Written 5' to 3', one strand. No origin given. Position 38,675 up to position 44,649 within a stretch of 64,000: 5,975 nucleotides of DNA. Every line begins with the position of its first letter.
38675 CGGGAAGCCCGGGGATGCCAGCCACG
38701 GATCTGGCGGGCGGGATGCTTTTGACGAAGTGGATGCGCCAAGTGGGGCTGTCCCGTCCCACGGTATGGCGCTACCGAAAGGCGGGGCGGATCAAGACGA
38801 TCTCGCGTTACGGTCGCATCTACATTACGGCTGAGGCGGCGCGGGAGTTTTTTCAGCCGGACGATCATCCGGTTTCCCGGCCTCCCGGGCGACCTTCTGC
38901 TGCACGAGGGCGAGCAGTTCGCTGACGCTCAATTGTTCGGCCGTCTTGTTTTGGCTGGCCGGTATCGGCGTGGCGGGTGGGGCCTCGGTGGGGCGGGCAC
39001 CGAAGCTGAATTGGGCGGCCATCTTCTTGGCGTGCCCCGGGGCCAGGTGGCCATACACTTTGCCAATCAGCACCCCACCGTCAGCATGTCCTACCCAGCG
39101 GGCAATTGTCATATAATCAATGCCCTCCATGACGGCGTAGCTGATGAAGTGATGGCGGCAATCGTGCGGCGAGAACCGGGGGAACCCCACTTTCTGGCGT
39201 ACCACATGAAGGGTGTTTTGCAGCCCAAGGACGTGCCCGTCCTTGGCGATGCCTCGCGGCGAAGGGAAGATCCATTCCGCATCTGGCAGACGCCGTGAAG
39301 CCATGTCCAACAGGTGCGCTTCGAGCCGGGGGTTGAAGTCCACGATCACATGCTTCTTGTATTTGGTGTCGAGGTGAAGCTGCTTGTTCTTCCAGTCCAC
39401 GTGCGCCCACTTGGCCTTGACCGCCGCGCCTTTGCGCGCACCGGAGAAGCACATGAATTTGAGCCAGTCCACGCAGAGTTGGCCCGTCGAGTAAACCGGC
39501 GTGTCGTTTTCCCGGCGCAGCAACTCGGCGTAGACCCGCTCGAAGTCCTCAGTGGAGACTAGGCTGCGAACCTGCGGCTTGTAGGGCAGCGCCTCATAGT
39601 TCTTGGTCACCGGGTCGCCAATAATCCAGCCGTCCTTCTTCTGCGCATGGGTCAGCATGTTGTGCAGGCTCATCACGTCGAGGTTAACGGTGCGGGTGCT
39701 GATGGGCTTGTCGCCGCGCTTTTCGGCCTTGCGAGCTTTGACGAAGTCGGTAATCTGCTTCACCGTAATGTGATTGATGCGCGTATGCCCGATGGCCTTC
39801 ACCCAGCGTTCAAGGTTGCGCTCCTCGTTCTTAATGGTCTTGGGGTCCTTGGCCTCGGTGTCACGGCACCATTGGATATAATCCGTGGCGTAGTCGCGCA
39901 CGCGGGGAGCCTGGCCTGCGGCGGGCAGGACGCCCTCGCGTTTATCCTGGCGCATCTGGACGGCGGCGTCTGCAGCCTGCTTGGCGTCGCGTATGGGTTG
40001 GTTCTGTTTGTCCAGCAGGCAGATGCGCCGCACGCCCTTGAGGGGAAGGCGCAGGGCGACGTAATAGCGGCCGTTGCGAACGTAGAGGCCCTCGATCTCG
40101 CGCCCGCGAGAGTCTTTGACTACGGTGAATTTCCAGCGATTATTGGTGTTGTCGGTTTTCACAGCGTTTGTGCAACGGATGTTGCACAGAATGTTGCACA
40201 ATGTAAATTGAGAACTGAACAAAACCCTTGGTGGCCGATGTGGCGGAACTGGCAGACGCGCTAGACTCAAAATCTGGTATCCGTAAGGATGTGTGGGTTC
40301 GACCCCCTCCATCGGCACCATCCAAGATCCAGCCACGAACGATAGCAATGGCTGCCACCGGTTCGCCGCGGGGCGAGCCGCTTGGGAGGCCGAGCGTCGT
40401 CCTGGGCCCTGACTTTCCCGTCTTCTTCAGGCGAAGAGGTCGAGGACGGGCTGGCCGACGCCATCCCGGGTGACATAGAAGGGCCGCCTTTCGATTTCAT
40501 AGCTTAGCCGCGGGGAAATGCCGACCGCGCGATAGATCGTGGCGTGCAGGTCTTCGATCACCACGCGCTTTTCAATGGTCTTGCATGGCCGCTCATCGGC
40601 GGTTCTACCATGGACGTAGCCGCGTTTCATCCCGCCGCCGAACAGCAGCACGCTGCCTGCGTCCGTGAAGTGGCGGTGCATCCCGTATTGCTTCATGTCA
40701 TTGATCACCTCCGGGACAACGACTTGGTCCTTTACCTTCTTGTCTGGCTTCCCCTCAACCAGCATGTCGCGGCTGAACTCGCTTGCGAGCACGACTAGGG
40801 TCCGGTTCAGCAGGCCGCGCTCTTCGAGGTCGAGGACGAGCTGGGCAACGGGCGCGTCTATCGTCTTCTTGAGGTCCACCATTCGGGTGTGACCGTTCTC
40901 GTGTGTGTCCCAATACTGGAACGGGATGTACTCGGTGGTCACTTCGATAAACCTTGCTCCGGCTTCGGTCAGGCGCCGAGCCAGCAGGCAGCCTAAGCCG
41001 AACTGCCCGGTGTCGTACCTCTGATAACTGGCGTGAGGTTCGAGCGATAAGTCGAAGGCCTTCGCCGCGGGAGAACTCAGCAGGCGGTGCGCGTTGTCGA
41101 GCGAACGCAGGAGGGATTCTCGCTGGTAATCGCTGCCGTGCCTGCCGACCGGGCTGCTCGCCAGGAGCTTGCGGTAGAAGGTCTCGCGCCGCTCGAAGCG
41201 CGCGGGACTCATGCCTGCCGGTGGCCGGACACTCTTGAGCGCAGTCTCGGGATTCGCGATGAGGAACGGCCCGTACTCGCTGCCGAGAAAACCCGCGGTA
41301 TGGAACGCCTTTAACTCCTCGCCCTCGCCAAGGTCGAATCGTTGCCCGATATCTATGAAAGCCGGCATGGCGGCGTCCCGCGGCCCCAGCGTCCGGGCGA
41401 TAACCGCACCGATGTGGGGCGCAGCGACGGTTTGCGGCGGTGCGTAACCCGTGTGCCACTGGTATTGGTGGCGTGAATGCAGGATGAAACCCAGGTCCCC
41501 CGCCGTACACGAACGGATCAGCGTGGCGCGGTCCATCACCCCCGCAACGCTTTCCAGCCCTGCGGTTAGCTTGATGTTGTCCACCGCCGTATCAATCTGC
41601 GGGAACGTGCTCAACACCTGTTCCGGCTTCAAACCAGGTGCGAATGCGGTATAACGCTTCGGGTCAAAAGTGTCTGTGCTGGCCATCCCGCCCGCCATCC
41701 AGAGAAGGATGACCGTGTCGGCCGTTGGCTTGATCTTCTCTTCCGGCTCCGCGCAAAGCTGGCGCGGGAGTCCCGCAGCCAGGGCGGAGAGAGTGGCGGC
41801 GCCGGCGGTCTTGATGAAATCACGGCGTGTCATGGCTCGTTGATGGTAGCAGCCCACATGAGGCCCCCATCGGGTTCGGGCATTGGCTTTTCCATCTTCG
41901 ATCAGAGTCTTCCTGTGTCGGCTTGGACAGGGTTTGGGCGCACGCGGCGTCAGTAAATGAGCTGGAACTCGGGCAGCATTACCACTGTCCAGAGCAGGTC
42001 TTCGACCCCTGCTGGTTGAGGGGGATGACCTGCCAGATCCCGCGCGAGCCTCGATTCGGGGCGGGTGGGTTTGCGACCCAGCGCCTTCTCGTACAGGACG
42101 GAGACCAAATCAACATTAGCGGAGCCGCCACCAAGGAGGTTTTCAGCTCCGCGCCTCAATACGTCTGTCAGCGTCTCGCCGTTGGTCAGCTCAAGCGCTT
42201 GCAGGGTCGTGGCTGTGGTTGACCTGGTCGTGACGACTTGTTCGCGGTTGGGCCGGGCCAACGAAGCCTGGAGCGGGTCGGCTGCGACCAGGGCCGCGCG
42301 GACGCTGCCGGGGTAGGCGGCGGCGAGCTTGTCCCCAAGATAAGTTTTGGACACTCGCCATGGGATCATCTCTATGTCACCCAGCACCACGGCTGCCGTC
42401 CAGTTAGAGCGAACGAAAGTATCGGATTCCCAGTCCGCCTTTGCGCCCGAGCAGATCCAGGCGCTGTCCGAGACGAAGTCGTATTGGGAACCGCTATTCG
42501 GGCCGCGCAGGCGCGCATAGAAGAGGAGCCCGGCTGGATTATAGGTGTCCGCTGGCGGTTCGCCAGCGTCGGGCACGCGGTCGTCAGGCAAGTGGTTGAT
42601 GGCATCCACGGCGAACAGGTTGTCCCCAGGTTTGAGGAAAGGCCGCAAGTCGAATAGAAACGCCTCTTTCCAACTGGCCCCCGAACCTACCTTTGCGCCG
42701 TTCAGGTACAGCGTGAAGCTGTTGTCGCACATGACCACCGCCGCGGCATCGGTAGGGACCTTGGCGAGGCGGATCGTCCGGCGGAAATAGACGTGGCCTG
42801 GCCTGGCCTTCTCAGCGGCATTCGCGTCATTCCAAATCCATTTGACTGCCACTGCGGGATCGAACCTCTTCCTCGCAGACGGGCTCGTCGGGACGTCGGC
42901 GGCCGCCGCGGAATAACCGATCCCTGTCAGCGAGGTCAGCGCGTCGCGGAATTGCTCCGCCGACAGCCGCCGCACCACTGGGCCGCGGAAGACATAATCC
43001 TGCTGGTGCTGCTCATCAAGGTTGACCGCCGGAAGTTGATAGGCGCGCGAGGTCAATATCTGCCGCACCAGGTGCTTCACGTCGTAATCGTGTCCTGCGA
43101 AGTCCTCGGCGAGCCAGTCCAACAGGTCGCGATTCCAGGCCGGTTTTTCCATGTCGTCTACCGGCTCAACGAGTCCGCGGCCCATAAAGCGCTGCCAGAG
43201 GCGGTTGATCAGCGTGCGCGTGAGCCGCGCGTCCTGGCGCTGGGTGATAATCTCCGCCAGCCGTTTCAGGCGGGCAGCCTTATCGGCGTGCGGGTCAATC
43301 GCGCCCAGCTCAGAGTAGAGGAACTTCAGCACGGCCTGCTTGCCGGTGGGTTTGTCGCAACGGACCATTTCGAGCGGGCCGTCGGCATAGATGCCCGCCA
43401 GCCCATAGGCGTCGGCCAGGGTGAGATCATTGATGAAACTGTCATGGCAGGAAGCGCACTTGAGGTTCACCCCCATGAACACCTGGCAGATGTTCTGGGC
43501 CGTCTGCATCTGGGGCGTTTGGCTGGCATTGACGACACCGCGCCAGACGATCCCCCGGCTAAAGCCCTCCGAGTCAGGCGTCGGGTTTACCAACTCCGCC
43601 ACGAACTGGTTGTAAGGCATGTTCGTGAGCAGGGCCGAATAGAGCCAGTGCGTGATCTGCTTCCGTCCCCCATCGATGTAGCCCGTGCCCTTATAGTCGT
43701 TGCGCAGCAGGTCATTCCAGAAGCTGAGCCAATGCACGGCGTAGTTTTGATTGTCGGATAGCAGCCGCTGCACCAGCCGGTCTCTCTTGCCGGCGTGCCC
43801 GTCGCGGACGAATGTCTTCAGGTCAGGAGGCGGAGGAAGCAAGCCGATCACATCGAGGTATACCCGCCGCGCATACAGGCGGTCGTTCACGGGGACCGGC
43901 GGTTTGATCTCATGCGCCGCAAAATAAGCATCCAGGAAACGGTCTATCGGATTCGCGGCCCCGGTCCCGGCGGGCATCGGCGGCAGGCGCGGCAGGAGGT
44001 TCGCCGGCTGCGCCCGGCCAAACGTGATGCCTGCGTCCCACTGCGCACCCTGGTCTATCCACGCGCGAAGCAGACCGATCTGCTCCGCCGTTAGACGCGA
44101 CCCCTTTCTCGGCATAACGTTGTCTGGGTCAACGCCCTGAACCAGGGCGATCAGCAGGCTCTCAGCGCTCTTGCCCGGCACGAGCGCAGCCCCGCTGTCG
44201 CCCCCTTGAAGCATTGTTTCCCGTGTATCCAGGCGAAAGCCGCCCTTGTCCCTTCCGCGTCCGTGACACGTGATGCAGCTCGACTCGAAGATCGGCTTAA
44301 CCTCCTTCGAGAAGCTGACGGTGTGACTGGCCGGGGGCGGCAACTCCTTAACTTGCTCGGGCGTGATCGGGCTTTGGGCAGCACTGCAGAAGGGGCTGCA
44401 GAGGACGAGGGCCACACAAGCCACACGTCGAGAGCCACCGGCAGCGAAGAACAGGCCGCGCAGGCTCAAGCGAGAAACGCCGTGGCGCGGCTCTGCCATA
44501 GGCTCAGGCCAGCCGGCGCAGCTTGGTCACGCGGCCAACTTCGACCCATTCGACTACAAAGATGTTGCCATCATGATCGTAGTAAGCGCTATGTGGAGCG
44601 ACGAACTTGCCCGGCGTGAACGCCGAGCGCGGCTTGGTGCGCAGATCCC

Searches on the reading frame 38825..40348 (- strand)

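Call 7: search_protein_families(library=pfam, proteins=[window:38825-40348:-], max_evalue=0.01)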
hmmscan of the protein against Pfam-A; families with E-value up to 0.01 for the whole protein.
window:38825-40348:- (507 aa): 4 families
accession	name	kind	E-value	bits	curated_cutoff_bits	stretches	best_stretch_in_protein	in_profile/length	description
PF00589.27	Phage_integrase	-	1.7e-11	44.7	27.1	1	296-436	28-169/172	Phage integrase family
PF24624.1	Int_N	-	0.00093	20.3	27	1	165-248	16-94/100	Phage integrase, N-terminal domain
PF14659.12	Phage_int_SAM_3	-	0.0028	18.3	22.6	1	151-204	3-55/58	Phage integrase, N-terminal SAM-like domain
PF02899.23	Phage_int_SAM_1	-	0.0038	17.9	22.3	0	169-230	16-74/83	Phage integrase, N-terminal SAM-like domain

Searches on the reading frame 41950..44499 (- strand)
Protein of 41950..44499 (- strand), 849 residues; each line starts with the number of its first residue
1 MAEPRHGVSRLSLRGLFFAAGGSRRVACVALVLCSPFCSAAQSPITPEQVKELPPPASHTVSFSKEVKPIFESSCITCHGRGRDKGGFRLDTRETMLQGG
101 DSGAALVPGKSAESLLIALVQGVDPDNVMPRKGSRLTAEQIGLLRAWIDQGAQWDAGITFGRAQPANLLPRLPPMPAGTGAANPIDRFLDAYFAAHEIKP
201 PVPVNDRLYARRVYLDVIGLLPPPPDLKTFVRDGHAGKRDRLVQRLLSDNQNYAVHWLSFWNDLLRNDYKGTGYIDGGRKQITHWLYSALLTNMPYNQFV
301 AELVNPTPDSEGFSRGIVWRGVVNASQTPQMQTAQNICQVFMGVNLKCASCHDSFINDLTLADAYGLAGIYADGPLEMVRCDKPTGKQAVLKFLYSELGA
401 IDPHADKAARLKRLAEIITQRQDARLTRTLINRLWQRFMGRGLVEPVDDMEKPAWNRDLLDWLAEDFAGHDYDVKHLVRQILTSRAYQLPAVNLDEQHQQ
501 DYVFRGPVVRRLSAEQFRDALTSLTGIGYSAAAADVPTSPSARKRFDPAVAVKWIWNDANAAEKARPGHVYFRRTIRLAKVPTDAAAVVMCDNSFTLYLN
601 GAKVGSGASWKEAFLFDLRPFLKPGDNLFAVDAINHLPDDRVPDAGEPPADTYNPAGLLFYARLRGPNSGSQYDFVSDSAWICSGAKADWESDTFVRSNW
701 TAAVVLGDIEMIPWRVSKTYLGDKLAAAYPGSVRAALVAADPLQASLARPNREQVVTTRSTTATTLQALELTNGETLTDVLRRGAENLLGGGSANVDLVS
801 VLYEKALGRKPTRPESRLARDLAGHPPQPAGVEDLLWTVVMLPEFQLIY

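Call 12: find_encoding_contigs(protein=window:41950-44499:-, flank=2000, max_places=3)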
Protein window:41950-44499:- (849 aa): 1 contig read that carries it; 1 place shown.
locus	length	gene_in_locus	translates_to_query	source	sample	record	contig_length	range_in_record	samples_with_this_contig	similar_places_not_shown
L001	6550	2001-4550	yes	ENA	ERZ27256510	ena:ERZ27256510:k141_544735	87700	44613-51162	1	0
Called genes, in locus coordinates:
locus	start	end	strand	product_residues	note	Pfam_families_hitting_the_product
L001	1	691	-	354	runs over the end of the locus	PF00106:adh_short, PF08659:KR, PF13561:adh_short_C2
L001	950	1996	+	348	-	PF01436:NHL (faint)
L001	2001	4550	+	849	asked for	PF07635:PSCyt1, PF13442:Cytochrome_CBB3 (faint), PF07583:PSCyt2, PF07587:PSD1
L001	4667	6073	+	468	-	PF07394:DUF1501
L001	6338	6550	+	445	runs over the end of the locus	PF00589:Phage_integrase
